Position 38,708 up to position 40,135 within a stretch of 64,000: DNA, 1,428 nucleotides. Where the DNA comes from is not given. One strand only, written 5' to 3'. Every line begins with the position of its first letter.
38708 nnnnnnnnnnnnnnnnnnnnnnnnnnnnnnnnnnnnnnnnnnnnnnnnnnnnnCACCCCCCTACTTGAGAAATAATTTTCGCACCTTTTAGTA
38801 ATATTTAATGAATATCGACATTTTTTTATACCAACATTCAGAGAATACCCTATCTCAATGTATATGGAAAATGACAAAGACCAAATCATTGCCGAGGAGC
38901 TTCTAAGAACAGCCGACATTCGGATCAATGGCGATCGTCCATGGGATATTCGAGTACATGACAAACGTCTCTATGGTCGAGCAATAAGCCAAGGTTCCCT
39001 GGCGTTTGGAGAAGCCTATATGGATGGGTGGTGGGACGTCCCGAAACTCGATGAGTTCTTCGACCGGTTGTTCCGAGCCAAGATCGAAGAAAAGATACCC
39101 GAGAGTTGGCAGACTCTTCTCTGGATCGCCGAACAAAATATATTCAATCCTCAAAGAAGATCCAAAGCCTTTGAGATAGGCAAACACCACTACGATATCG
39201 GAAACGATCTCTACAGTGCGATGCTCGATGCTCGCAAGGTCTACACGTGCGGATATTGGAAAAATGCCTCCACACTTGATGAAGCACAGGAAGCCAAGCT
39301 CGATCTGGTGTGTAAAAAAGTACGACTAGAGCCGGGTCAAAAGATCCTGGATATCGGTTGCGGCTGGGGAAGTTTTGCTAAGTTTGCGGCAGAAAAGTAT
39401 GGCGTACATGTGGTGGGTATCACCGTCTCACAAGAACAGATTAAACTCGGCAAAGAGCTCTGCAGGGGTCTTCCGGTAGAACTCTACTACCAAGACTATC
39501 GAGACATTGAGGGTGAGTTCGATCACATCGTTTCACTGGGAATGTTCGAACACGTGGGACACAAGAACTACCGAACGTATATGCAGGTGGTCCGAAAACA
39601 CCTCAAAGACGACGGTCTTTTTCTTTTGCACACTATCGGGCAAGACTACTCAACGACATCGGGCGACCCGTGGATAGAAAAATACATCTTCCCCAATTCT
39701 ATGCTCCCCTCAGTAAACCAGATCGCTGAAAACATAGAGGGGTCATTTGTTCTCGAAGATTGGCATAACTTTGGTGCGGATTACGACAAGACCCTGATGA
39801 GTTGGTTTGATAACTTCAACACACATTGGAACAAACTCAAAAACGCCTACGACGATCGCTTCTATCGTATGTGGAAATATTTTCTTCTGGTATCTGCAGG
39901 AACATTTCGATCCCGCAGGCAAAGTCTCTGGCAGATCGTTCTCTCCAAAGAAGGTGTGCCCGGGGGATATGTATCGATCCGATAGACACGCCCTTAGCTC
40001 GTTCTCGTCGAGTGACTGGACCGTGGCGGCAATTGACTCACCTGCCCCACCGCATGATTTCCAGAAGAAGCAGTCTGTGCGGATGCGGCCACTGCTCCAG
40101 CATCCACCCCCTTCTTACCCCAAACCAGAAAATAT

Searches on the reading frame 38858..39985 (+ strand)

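Call 83: search_protein_families(library=pfam, proteins=[window:38858-39985:+], max_evalue=0.00001)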
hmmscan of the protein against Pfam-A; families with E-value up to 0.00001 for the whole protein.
window:38858-39985:+ (375 aa): 7 families
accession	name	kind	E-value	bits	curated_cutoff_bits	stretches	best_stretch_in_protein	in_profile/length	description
PF02353.26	CMAS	-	3.5e-89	299.2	27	1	101-360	3-273/273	Mycolic acid cyclopropane synthetase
PF13649.12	Methyltransf_25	-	4.6e-16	59.7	27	1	163-253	1-97/97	Methyltransferase domain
PF13489.12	Methyltransf_23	-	1.3e-12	48.2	27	1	157-272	20-132/164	Methyltransferase domain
PF08242.18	Methyltransf_12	-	3.8e-12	47.2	30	1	164-255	1-98/98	Methyltransferase domain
PF08241.18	Methyltransf_11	-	4.1e-12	47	21.2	1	164-256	1-94/95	Methyltransferase domain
PF13847.12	Methyltransf_31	-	4.5e-10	39.8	27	1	158-261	2-113/145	Methyltransferase domain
PF01728.25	FtsJ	-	4.5e-06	27.1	24.1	1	147-195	8-58/181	FtsJ-like methyltransferase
